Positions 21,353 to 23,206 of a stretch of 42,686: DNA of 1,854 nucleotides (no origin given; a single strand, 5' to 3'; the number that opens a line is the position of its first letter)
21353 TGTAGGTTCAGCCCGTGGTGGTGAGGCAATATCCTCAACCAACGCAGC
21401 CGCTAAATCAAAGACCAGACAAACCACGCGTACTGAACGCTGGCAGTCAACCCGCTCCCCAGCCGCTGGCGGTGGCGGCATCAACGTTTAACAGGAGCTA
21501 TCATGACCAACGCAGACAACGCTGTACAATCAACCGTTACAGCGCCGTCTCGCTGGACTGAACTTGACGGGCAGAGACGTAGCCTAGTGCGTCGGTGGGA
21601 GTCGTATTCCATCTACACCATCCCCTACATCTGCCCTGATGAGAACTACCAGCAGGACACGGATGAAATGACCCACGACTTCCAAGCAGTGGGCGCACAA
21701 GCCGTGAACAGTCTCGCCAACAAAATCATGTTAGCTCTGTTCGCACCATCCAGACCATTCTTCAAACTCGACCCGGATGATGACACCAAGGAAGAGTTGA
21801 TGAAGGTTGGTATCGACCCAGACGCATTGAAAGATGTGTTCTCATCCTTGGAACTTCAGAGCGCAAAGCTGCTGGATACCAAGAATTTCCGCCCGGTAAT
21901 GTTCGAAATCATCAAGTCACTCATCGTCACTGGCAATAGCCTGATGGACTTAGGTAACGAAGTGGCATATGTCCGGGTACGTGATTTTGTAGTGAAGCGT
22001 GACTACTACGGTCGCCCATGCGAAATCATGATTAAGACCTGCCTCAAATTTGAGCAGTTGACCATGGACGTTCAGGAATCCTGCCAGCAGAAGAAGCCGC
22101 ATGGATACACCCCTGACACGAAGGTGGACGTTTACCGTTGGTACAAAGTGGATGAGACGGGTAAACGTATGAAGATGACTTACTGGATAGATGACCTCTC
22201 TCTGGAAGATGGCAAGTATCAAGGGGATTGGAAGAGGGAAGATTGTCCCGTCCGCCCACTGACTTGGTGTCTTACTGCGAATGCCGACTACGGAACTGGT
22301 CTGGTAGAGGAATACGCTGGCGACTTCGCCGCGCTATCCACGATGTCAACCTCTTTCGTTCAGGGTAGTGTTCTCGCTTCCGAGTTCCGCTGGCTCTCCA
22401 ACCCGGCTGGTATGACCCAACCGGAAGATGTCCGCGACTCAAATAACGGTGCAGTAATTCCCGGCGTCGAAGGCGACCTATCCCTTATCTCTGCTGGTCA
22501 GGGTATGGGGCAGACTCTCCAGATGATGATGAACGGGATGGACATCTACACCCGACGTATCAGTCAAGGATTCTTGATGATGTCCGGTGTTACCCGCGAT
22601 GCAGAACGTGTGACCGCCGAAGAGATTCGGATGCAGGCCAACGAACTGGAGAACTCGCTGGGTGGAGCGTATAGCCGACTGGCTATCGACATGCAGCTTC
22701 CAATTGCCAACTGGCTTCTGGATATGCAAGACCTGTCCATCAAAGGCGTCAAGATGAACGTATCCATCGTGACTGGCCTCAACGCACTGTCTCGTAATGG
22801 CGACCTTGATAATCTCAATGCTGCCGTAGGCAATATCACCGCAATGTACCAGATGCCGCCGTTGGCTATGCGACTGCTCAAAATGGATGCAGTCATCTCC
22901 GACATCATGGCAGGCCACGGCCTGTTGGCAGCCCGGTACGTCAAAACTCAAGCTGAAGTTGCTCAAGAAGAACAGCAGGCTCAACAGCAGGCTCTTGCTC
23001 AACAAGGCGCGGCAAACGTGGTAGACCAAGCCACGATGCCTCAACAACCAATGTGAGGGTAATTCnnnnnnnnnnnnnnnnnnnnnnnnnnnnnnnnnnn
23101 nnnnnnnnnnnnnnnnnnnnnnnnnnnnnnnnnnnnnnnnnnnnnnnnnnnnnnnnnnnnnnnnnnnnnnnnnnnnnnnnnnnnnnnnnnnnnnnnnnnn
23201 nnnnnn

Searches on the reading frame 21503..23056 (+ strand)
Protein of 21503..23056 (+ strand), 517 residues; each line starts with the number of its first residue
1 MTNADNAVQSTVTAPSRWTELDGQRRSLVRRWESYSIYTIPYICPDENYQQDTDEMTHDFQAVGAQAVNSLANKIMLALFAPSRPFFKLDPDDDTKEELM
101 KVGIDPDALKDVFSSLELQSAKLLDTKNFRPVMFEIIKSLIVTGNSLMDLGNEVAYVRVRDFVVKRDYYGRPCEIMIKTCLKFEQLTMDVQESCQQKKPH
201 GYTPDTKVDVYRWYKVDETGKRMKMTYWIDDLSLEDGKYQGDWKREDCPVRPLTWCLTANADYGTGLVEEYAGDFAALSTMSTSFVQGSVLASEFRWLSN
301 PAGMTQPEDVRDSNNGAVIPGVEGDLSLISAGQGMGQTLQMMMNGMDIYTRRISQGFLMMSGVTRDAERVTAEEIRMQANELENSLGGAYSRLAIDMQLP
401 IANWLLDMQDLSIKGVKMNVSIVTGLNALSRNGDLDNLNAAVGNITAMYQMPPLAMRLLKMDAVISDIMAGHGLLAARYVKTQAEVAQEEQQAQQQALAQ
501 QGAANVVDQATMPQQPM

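Call 4: search_protein_families(library=pfam, proteins=[window:21503-23056:+], max_evalue=1)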
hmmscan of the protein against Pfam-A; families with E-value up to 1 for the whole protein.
window:21503-23056:+ (517 aa): 1 family
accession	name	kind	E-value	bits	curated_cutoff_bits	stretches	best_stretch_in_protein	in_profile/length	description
PF12236.14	Head-tail_con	-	2.5e-57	194.9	27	1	13-473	3-483/489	Bacteriophage head to tail connecting protein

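Call 5: search_protein_families(library=phrogs, proteins=[window:21503-23056:+], max_evalue=0.01)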
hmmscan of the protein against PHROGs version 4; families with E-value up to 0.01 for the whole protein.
window:21503-23056:+ (517 aa): 4 families
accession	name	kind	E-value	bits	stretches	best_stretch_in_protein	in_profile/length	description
phrog_449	-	connector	8e-174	579.9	1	10-515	4-510/520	head-tail adaptor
phrog_332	-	connector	3.6e-24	86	2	209-506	229-537/560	head-tail adaptor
phrog_21528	-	unknown function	7.1e-05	23.4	1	19-190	11-181/224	-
phrog_22998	-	connector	0.0088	17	1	417-503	33-117/127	head-tail connector protein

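Call 47: search_dna_similar(query=window:21503-23056:+, collection=phages, mode=protein, max_rows=60, rows=spread, max_evalue=1e-10)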
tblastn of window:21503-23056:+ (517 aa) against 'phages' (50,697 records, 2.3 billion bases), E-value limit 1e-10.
Records with a match: 2679; places in all: 2686; records where one place covers at least 80% of the query: 2352.
Best place of each record, by identity: >=99% 2; <60% 2677.
By first word of the organism name: Klebsiella 701; Escherichia 362; Pseudomonas 330; Acinetobacter 165; Vibrio 125; Salmonella 112; Yersinia 92; Pectobacterium 85; Ralstonia 55; Aeromonas 47; and 72 more.
By host as written in the record: - 379; Klebsiella pneumoniae 375; Escherichia coli 125; Acinetobacter baumannii 59; Pseudomonas putida KT2440 and Paw85 53; Pseudomonas aeruginosa 44; Yersinia pestis 38; Pectobacterium atrosepticum DSM18077 33; and 679 more.
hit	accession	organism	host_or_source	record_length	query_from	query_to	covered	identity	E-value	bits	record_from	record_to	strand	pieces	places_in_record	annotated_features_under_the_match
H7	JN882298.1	Escherichia phage phiKT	Escherichia sp.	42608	1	517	100%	99.2%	0e+0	978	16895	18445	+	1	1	head-to-tail joining protein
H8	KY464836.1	Ralstonia phage RS-PI-1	Ralstonia solanacearum TB15-14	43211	12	482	91%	42.9%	9e-111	367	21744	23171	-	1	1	collar protein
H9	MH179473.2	Aeromonas phage 25AhydR2PP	Aeromonas hydrophila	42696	13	480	91%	42.5%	2e-115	380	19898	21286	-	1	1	putative head portal protein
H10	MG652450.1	Ralstonia phage RsoP1IDN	Ralstonia solanacearum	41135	18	480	90%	41.9%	1e-100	338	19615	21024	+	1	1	head portal-like protein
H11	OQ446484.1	Xanthomonas phage NUT4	Xanthomonas arboricola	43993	5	482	92%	39.5%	3e-95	322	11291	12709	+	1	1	record has no annotation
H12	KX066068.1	Pseudomonas phage VSW-3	Pseudcmonas fluorescens SW-3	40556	18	482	90%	36.5%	5e-92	313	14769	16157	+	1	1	collar / head-to-tail joining protein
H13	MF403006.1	Agrobacterium phage Atu_ph03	Agrobacterium tumefaciens C58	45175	17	438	82%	34.8%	2e-64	233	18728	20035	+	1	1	collar protein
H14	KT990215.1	Escherichia phage GA2A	Escherichia coli O:45 strain C1328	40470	14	459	86%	32.4%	3e-49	188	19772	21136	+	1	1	head-to-tail joining protein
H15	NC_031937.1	Escherichia phage LM33_P1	Escherichia coli strain LM33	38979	14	459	86%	32.2%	5e-49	187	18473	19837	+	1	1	head-tail adaptor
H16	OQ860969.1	Salmonella phage ST55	Salmonella enterica subsp. enterica ...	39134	14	459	86%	32.2%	2e-48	186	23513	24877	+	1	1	head-to-tail connector protein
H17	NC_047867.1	Enterobacteria phage T7M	Escherichia coli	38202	14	461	87%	32.0%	7e-52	196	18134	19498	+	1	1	head-tail adaptor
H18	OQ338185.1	Serratia phage HMGUsm2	Serratia marcescens NRZ-49541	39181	14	461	87%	32.0%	1e-51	195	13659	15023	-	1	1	hypothetical protein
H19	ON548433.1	Escherichia phage vB_EcoP_FFK3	Escherichia coli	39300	14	459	86%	32.0%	6e-49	187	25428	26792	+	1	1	tail protein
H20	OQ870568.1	Escherichia phage Zappy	Escherichia coli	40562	14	459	86%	32.0%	2e-48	186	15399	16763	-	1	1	hypothetical protein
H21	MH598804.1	Pelagibacter phage HTVC105P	Candidatus Pelagibacter sp. HTCC7211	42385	13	474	89%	30.7%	3e-52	197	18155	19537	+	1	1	head-to-tail joining protein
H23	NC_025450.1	Lelliottia phage phD2B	Lelliottia sp. GL2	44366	15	438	82%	32.9%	1e-53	201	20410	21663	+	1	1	head-tail adaptor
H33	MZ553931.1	Pseudomonas phage vB_PaeA_55_1W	Pseudomonas aeruginosa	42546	13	453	85%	30.3%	1e-36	150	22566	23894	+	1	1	putative head-tail connector protein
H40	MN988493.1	Rhizobium phage RHph_TM38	Rhizobium phaseoli BRASIL5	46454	16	482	90%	28.1%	1e-46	181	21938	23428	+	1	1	head-to-tail joining protein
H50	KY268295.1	Acinetobacter phage vB_AbaP_AS12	Acinetobacter baumannii 1432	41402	27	474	87%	28.9%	2e-38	156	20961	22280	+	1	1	head-tail connector protein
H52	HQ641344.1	Vibrio phage ICP3_2007_A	Vibrio cholerae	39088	18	442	82%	29.9%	2e-47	182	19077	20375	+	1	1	head-to-tail joining protein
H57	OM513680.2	Erwinia phage Loshitsa2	Erwinia amylovora 1/79Sm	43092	24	474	87%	26.7%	4e-30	131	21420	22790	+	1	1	putative head-tail connector protein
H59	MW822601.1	Synechococcus phage S-SRP02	Synechococcus sp. SR-C1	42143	8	437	83%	25.7%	1e-32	139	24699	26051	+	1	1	head-to-tail connector (portal) protein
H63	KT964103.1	Klebsiella phage KpV41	Klebsiella pneumoniae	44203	56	394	66%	28.3%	3e-23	110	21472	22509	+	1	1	putative head-tail connector protein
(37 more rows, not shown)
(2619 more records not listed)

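Call 48: get_annotated_region(hit=H8, flank=3000)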
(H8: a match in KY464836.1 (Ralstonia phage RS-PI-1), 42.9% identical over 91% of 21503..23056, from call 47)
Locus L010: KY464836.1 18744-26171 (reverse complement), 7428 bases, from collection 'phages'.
description: Ralstonia phage RS-PI-1, complete genome.
organism: Ralstonia phage RS-PI-1 (NCBI taxid 1958965)
taxonomy: Viruses; Duplodnaviria; Heunggongvirae; Uroviricota; Caudoviricetes; Autographiviridae; Okabevirinae; Ampunavirus; Ampunavirus RSPI1
host: Ralstonia solanacearum TB15-14; source: -; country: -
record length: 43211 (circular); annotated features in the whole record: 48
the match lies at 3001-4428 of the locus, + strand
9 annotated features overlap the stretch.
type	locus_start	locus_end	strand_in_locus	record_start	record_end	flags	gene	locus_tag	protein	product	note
CDS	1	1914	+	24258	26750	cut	-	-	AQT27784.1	RNA polymerase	-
CDS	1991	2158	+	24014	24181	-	-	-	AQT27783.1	hypothetical protein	-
CDS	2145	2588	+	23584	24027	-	-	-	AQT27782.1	terminase large subunit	-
CDS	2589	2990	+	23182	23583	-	-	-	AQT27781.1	hypothetical protein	-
CDS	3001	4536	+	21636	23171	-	-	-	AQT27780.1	collar protein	-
CDS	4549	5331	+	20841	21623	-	-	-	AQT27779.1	capsid and scaffold protein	-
CDS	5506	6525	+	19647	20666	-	-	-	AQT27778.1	capsid and scaffold protein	-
CDS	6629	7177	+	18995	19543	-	-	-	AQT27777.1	tail fiber protein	tail fiber protein / T7-like tail tubular protein A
CDS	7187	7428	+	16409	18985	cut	-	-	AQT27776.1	tail fibers protein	-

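Call 49: get_annotated_region(hit=H9, flank=3000)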
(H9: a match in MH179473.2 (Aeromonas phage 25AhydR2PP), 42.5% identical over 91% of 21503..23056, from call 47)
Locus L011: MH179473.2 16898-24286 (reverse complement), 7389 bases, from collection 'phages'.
description: Aeromonas phage 25AhydR2PP, complete genome.
organism: Aeromonas phage 25AhydR2PP (NCBI taxid 2163976)
taxonomy: Viruses; Duplodnaviria; Heunggongvirae; Uroviricota; Caudoviricetes; Autographiviridae; Melnykvirinae; Aerosvirus; Aerosvirus av25AhydR2PP
host: Aeromonas hydrophila; source: -; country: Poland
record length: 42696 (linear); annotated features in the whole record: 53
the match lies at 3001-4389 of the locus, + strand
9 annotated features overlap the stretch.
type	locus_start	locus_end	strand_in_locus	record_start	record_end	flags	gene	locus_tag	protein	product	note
CDS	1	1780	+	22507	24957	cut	-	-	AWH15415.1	putative DNA-dependent RNA polymerase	-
CDS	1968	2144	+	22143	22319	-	-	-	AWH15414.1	hypothetical protein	-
CDS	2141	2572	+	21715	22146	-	-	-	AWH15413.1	putative host specificity protein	-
CDS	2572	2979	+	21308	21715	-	-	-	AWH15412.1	hypothetical protein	-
CDS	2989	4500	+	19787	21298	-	-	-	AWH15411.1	putative head portal protein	-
CDS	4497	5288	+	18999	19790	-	-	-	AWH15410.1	putative scaffolding protein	-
CDS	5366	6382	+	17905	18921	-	-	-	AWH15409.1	putative major capsid protein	-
CDS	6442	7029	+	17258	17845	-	-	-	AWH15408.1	putative tail tubular protein A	-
CDS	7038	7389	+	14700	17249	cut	-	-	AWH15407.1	putative tail tubular protein B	-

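Call 50: get_annotated_region(hit=H11, flank=3000)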
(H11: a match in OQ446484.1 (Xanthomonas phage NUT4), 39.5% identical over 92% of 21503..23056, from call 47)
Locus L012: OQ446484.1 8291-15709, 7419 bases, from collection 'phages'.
description: UNVERIFIED: Xanthomonas phage NUT4, complete genome.
organism: Xanthomonas phage NUT4 (NCBI taxid 3038186)
taxonomy: Viruses
host: Xanthomonas arboricola; source: -; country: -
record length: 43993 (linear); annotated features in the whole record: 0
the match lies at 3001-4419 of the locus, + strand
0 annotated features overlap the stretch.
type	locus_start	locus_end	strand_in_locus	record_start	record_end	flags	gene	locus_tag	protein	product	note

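Call 51: get_annotated_region(hit=H12, flank=3000)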
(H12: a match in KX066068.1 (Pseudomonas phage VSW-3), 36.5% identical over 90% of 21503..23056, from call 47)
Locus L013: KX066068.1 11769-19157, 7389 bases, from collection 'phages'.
description: Pseudomonas phage VSW-3, complete genome.
organism: Pseudomonas phage VSW-3 (NCBI taxid 1852562)
taxonomy: Viruses; Duplodnaviria; Heunggongvirae; Uroviricota; Caudoviricetes; Autographiviridae; Napahaivirus; Napahaivirus VSW3
host: Pseudcmonas fluorescens SW-3; source: -; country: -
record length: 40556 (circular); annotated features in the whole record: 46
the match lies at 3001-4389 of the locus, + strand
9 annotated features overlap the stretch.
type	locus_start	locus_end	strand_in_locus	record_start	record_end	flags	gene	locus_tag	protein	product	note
CDS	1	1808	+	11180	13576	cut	-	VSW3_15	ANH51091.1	RNA polymerase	-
CDS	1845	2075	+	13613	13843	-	-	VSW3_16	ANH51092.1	hypothetical protein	-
CDS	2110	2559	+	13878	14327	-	-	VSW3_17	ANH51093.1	hypothetical protein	-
CDS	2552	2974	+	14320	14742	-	-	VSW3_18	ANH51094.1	hypothetical protein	-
CDS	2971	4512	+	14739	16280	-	-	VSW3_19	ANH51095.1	collar / head-to-tail joining protein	collar / T7-like head-to-tail joining protein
CDS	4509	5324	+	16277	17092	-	-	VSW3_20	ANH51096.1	capsid and scaffold protein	-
CDS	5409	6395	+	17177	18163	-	-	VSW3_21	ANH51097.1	capsid and scaffold protein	-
CDS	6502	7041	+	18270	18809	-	-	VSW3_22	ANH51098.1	tail fibers protein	-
CDS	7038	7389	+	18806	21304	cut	-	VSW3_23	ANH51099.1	tail fibers protein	-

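Call 52: get_annotated_region(hit=H13, flank=3000)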
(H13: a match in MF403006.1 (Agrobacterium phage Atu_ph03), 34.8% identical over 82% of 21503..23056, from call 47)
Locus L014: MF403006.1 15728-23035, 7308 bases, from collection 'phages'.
description: Agrobacterium phage Atu_ph03, complete genome.
organism: Agrobacterium phage Atu_ph03 (NCBI taxid 2024262)
taxonomy: Viruses; Duplodnaviria; Heunggongvirae; Uroviricota; Caudoviricetes; Autographiviridae; Atuphduovirus; Atuphduovirus atuph03
host: Agrobacterium tumefaciens C58; source: -; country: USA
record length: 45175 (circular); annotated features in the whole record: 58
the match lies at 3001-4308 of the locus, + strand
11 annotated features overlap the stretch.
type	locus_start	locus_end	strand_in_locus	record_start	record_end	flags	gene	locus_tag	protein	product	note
CDS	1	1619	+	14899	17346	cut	-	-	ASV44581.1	DNA-directed RNA polymerase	-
CDS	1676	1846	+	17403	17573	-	-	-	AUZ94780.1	hypothetical protein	-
CDS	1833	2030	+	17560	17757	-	-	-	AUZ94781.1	hypothetical protein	-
CDS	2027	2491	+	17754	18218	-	-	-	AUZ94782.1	hypothetical protein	-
CDS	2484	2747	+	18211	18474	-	-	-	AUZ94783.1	hypothetical protein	-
CDS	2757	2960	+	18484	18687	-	-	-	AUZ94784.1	hypothetical protein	-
CDS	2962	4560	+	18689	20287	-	-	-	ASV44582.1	collar protein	-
CDS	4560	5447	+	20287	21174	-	-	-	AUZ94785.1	hypothetical protein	-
CDS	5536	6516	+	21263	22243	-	-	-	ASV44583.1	capsid and scaffold protein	-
CDS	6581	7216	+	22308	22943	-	-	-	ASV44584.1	tail fibers protein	-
CDS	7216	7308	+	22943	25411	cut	-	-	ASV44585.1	tail fibers protein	-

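Call 53: get_annotated_region(hit=H21, flank=3000)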
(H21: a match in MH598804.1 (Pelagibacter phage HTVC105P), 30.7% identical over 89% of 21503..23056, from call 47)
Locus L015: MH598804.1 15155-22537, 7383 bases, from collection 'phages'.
description: Pelagibacter phage HTVC105P, complete genome.
organism: Pelagibacter phage HTVC105P (NCBI taxid 2283018)
taxonomy: Viruses; Duplodnaviria; Heunggongvirae; Uroviricota; Caudoviricetes; Autographiviridae; Pelagivirus
host: Candidatus Pelagibacter sp. HTCC7211; source: seawater; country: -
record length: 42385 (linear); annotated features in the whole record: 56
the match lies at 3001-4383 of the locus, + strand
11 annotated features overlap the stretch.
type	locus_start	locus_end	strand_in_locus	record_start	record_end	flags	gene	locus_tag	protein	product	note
CDS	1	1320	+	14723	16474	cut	-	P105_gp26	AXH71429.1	ribonucleotide-diphosphate reductase subunit alpha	-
CDS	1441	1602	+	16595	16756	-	-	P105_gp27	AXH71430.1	hypothetical protein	-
CDS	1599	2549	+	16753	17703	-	-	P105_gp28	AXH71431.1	ribonucleotide-diphosphate reductase subunit beta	-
CDS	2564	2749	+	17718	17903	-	-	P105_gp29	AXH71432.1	hypothetical protein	-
CDS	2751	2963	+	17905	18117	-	-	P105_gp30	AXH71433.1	hypothetical protein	-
CDS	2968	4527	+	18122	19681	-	-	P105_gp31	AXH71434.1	head-to-tail joining protein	-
CDS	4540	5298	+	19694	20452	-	-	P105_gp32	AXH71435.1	scaffolding protein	-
CDS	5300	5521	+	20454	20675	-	-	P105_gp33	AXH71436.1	hypothetical protein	-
CDS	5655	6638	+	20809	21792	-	-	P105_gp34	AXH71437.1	capsid protein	-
CDS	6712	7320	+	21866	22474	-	-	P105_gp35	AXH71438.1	tail tubular protein A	-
CDS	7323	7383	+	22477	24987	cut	-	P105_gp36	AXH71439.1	tail tubular protein B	-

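Call 54: get_annotated_region(hit=H23, flank=3000)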
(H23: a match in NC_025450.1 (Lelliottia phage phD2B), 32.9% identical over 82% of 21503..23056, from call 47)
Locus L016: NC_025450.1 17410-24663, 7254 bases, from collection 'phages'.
description: Lelliottia phage phD2B, complete genome.
organism: Lelliottia phage phD2B (NCBI taxid 1542498)
taxonomy: Viruses; Duplodnaviria; Heunggongvirae; Uroviricota; Caudoviricetes; Autographiviridae; Molineuxvirinae; Tuodvirus; Tuodvirus phD2B
host: Lelliottia sp. GL2; source: sediments of litoral zone of Goreckie Lake 52 15'N 16 47'E; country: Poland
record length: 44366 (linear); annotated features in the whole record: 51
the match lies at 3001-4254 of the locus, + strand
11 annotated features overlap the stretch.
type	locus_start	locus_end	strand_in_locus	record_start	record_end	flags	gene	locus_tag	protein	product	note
CDS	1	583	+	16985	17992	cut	-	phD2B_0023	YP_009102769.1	metallophosphoesterase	-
CDS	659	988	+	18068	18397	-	-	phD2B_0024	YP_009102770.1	nucleotide kinase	-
CDS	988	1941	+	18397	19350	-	-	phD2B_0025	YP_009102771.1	putative DNA ligase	-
CDS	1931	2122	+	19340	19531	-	-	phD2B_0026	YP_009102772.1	hypothetical protein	-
CDS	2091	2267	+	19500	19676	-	-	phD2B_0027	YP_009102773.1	hypothetical protein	-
CDS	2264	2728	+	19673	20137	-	-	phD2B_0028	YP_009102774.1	acetyltransferase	-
CDS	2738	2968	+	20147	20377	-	-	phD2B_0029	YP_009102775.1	hypothetical protein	-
CDS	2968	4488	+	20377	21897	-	-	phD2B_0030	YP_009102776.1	head-tail adaptor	-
CDS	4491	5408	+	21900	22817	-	-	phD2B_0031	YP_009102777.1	head scaffolding protein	-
CDS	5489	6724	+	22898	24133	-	-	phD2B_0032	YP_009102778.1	putative capsid protein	-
CDS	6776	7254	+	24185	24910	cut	-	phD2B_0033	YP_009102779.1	putative tail tubular protein A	-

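Call 55: get_annotated_region(hit=H33, flank=3000)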
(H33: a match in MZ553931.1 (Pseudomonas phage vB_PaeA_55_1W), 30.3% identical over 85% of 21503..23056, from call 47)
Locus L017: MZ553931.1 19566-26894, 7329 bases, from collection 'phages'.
description: Pseudomonas phage vB_PaeA_55_1W, complete genome.
organism: Pseudomonas phage vB_PaeA_55_1W (NCBI taxid 2863830)
taxonomy: Viruses; Duplodnaviria; Heunggongvirae; Uroviricota; Caudoviricetes; Autographiviridae; Krylovirinae; Phikmvvirus; Phikmvvirus LUZ19
host: Pseudomonas aeruginosa; source: Sewage waters; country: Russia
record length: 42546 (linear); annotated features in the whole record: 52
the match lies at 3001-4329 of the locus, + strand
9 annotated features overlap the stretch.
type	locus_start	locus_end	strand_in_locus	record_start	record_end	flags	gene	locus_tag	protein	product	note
CDS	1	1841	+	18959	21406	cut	-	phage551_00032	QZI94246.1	RNA polymerase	T3/T7-like RNA polymerase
CDS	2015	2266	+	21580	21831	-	-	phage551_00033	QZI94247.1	hypothetical protein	-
CDS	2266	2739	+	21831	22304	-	-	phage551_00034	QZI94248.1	putative acetyltransferase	-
CDS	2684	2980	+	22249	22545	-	-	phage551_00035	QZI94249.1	putative structural protein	-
CDS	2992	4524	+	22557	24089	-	-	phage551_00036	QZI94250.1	putative head-tail connector protein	-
CDS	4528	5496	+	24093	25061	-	-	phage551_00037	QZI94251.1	putative scaffolding protein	-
CDS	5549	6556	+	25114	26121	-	-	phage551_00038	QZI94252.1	capsid protein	-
CDS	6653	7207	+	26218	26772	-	-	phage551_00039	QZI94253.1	tail tubular protein A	-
CDS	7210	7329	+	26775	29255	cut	-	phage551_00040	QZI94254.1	putative tail tubular protein B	-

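Call 56: get_annotated_region(hit=H40, flank=3000)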
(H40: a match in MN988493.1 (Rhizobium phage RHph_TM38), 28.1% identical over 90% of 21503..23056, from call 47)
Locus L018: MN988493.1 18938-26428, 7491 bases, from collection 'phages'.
description: Rhizobium phage RHph_TM38, complete genome.
organism: Rhizobium phage RHph_TM38 (NCBI taxid 2509767)
taxonomy: Viruses; Duplodnaviria; Heunggongvirae; Uroviricota; Caudoviricetes; Autographiviridae; Cuernavacavirus
host: Rhizobium phaseoli BRASIL5; source: agricultural lands; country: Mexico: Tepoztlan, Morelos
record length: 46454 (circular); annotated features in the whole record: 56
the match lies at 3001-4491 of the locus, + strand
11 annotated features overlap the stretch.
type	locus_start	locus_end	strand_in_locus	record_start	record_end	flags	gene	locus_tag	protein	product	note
CDS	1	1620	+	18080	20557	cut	-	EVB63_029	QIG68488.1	DNA-directed RNA polymerase protein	GO_function: GO:0003899 - DNA-directed RNA polymerase activity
CDS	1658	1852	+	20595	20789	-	-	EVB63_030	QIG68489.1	hypothetical protein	-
CDS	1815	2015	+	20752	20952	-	-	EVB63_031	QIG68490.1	hypothetical protein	-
CDS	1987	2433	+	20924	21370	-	-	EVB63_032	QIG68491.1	N-acyltransferase protein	-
CDS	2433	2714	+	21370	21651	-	-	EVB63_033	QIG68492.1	hypothetical protein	-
CDS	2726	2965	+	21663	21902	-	-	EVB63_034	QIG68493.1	hypothetical protein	-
CDS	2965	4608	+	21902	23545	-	-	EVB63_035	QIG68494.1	head-to-tail joining protein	-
CDS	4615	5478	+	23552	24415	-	-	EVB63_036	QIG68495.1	putative capsid assembly protein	-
CDS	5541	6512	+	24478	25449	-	-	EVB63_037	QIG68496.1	major capsid protein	-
CDS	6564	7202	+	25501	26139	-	-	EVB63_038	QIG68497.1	tail tubular protein A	-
CDS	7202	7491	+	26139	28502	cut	-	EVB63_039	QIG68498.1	tail tubular protein B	-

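Call 57: get_annotated_region(hit=H50, flank=3000)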
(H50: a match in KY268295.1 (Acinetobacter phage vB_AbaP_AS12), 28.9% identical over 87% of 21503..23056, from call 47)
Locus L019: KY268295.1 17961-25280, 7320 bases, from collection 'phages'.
description: Acinetobacter phage vB_AbaP_AS12, complete genome.
organism: Acinetobacter phage vB_AbaP_AS12 (NCBI taxid 1932885)
taxonomy: Viruses; Duplodnaviria; Heunggongvirae; Uroviricota; Caudoviricetes; Autographiviridae; Beijerinckvirinae; Friunavirus; Friunavirus AS12
host: Acinetobacter baumannii 1432; source: -; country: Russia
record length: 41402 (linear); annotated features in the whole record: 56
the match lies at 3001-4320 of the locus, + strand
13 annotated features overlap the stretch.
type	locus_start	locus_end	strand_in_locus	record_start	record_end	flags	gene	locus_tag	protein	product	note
CDS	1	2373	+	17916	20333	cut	-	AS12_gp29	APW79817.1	RNA polymerase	RNA polymerase, T7-like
regulatory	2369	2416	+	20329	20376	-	-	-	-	terminator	-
regulatory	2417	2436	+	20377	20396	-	-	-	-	promoter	phage RNA polymerase promoter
regulatory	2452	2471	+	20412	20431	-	-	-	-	promoter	phage RNA polymerase promoter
CDS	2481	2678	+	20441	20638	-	-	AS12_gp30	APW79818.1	hypothetical protein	-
CDS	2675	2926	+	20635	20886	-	-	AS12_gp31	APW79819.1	hypothetical protein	-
CDS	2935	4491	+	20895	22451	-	-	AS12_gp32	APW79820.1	head-tail connector protein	-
CDS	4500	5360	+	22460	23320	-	-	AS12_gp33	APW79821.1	scaffolding protein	-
CDS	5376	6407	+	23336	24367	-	-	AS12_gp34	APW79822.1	capsid protein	-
regulatory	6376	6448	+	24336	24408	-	-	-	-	terminator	-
CDS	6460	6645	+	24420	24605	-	-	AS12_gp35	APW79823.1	hypothetical protein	-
CDS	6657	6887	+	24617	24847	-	-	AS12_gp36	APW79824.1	hypothetical protein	-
CDS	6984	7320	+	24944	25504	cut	-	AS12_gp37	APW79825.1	tail tubular protein A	-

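Call 58: get_annotated_region(hit=H52, flank=3000)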
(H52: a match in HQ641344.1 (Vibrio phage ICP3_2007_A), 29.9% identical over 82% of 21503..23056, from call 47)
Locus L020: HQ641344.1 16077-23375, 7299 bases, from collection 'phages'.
description: Vibrio phage ICP3_2007_A, complete genome.
organism: Vibrio phage ICP3_2007_A (NCBI taxid 979536)
taxonomy: Viruses; Duplodnaviria; Heunggongvirae; Uroviricota; Caudoviricetes; Autographiviridae; Studiervirinae; Chatterjeevirus; Chatterjeevirus ICP3
host: Vibrio cholerae; source: -; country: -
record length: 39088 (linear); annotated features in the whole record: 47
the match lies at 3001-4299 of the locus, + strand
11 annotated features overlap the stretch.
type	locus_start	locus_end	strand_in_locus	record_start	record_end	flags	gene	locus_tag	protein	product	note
CDS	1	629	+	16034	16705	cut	-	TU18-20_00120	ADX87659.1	single-stranded DNA-binding protein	-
CDS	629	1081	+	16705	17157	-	-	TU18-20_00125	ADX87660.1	endonuclease I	-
CDS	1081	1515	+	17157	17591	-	-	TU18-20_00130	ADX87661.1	lysozyme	-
CDS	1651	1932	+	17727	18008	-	-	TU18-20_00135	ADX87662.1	hypothetical protein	-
CDS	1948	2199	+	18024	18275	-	-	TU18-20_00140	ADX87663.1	hypothetical protein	-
CDS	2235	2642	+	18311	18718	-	-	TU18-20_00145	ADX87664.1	host specificity protein A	-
CDS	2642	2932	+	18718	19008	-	-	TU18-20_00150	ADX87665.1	host specificity protein B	-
CDS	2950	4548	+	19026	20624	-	-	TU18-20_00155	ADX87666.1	head-to-tail joining protein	-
CDS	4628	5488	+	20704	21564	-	-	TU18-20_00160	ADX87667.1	capsid assembly protein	-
CDS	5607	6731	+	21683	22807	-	-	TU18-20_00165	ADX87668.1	major capsid protein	-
CDS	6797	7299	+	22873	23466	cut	-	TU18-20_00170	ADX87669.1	tail tubular protein A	-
